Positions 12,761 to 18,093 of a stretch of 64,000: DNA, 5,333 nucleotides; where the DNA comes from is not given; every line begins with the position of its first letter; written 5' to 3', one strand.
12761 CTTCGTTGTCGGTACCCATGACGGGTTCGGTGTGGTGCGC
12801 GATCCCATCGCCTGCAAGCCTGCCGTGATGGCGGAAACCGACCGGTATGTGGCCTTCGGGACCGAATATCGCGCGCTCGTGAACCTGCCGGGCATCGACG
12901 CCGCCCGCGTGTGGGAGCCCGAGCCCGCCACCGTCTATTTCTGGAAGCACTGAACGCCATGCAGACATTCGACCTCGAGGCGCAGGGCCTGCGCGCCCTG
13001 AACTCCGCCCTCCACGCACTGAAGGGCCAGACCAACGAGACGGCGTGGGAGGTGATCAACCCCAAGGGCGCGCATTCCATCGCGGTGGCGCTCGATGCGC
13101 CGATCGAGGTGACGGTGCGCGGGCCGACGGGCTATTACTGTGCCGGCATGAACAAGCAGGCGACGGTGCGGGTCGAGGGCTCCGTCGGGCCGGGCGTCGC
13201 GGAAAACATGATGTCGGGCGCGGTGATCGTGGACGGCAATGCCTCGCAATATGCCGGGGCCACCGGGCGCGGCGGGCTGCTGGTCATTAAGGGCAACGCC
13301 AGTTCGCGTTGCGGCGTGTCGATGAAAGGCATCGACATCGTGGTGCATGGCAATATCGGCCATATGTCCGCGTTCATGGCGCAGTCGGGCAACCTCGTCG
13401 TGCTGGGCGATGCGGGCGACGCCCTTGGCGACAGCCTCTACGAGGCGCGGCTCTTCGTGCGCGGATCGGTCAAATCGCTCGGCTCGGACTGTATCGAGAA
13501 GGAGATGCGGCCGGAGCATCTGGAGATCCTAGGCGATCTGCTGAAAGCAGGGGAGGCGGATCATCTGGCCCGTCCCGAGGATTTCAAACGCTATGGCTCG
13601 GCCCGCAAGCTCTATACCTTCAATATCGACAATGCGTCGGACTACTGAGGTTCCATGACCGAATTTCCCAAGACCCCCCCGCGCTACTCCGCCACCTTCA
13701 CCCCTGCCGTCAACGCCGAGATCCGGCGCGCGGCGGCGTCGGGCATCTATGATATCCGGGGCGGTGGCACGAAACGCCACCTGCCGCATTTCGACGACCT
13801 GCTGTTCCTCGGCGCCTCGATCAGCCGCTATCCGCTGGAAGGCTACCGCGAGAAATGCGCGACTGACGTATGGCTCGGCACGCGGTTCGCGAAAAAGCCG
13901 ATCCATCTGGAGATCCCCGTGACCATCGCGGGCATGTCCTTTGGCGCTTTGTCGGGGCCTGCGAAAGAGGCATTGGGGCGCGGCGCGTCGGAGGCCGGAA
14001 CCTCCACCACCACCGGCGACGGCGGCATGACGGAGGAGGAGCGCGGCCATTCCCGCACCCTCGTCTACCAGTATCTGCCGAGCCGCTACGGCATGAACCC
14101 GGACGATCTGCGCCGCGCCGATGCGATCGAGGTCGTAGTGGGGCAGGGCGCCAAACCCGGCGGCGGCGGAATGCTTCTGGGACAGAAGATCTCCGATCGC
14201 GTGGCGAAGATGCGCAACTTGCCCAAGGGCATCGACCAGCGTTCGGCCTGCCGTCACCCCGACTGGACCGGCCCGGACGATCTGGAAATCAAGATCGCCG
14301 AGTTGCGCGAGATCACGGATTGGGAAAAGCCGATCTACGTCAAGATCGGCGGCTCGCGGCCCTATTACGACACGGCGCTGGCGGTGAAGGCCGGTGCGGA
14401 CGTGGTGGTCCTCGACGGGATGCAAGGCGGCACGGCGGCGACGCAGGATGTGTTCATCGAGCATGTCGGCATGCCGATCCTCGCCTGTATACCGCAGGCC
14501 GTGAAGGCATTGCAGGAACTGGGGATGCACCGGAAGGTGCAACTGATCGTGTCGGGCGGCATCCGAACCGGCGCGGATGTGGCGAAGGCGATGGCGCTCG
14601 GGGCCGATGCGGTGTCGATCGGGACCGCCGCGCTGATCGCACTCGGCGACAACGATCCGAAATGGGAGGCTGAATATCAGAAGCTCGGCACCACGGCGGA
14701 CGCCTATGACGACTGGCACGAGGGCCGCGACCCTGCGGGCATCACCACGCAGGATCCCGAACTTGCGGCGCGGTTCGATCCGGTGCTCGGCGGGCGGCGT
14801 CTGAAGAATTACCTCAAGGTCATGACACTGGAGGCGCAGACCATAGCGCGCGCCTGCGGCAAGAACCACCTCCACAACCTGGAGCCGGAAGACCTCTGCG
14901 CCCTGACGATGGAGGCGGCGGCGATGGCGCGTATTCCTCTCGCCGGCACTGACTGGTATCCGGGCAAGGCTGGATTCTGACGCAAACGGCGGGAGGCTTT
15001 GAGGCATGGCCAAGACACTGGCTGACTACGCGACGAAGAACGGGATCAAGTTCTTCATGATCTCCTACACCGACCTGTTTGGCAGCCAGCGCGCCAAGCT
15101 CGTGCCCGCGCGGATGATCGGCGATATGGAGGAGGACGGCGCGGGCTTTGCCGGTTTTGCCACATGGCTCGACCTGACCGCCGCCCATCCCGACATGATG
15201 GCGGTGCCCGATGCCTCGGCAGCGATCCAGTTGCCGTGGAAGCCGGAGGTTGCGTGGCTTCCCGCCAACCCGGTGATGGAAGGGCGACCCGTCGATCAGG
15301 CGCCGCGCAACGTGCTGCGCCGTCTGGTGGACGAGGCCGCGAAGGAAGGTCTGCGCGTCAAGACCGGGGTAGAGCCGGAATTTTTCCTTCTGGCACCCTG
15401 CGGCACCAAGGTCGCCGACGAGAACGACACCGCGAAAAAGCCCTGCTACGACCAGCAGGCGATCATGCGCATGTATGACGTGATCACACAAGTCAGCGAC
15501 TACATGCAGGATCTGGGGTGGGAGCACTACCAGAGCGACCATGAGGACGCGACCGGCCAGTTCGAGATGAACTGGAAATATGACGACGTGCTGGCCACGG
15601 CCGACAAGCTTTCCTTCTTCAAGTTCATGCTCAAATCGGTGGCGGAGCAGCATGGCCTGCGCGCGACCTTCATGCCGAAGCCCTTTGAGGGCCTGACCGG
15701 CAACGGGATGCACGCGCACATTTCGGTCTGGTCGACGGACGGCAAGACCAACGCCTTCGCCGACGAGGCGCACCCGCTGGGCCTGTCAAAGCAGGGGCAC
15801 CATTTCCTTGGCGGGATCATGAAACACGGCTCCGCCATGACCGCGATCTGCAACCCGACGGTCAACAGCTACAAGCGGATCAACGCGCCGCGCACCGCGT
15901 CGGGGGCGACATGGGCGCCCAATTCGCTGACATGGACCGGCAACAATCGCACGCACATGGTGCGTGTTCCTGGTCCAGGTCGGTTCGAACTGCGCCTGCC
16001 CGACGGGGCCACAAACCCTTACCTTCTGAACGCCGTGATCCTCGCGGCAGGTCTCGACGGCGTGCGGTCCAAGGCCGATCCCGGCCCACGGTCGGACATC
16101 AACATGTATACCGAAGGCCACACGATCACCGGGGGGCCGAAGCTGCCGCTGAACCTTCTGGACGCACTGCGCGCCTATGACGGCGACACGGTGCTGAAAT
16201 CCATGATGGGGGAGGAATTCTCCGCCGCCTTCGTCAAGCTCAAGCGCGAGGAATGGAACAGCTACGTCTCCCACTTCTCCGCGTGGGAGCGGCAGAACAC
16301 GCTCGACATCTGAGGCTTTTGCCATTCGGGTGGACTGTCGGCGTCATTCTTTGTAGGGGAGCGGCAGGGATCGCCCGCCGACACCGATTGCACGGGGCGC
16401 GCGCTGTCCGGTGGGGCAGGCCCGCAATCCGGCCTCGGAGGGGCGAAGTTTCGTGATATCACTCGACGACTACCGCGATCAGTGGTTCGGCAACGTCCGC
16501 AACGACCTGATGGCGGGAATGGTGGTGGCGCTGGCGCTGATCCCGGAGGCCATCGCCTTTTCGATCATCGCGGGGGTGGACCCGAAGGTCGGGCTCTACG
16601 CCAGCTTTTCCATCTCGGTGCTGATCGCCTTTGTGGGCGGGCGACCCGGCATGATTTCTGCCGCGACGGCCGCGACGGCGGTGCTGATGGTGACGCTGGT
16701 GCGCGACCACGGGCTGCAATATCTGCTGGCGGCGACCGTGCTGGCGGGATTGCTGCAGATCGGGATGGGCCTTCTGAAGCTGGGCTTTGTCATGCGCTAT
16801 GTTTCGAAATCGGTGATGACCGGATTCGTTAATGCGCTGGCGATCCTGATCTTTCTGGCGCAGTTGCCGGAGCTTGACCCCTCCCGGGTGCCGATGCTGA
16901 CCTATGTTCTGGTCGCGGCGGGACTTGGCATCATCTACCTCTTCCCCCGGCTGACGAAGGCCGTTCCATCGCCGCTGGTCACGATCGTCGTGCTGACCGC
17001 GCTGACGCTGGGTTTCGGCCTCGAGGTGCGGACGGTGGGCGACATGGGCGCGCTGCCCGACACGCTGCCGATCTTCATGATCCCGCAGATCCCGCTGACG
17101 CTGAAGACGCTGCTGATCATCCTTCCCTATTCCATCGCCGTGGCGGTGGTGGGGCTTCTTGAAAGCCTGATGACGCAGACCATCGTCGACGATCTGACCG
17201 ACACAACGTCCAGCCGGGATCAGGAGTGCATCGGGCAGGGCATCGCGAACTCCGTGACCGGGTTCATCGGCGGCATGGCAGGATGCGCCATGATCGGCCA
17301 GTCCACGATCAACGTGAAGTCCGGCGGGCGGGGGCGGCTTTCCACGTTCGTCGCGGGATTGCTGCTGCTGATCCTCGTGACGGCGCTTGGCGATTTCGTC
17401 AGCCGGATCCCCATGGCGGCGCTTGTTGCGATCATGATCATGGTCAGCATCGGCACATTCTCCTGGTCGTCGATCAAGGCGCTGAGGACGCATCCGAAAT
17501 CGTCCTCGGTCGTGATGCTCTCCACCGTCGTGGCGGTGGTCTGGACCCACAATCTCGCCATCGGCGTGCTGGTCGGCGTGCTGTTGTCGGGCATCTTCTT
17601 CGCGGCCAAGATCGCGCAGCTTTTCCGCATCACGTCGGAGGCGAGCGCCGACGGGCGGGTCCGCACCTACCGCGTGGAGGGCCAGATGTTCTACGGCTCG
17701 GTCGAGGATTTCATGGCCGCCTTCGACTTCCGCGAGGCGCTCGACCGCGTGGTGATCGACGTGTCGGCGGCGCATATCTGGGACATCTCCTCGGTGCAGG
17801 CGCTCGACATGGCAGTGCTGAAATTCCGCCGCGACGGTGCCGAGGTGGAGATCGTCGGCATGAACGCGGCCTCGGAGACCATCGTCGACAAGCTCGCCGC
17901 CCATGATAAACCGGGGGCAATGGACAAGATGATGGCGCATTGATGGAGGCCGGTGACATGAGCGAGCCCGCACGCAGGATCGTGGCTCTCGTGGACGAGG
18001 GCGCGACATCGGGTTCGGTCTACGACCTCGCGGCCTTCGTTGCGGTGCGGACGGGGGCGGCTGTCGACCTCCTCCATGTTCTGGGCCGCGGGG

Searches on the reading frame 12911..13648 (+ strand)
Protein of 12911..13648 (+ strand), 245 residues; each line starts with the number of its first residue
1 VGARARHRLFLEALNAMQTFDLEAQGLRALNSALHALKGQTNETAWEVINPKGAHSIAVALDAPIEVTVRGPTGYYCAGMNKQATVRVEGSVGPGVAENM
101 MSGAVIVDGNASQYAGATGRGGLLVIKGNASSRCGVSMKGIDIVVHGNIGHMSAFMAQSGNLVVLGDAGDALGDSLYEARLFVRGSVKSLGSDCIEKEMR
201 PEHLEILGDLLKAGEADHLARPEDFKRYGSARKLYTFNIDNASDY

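Call 57: search_protein_families(library=pfam, proteins=[window:12911-13648:+], max_evalue=0.0001)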
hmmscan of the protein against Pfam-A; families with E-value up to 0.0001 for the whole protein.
window:12911-13648:+ (245 aa): 1 family
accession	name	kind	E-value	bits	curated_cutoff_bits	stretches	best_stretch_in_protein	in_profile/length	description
PF01493.24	GXGXG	-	3.5e-10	40.2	32.5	1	65-195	32-174/190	GXGXG motif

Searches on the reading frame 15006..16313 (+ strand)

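Call 57: search_protein_families(library=pfam, proteins=[window:15006-16313:+], max_evalue=0.0001)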
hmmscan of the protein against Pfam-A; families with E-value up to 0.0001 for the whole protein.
window:15006-16313:+ (435 aa): 2 families
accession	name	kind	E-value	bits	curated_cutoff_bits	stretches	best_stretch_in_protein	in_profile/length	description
PF00120.29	Gln-synt_C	-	3.4e-96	322.7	24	1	98-430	2-342/344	Glutamine synthetase, catalytic domain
PF03951.24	Gln-synt_N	-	2.2e-05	24.4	33.4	1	14-82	2-71/82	Glutamine synthetase, beta-Grasp domain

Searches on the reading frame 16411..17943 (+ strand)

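Call 52: search_protein_families(library=pfam, proteins=[window:16411-17943:+], max_evalue=0.0001)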
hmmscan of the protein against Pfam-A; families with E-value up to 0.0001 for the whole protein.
window:16411-17943:+ (510 aa): 2 families
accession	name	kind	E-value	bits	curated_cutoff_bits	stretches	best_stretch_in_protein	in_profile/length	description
PF00916.26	Sulfate_transp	-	7.2e-53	180.1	23.2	2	30-155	2-134/380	Sulfate permease family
PF01740.26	STAS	-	9.4e-11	41.9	22.6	1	413-500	6-96/106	STAS domain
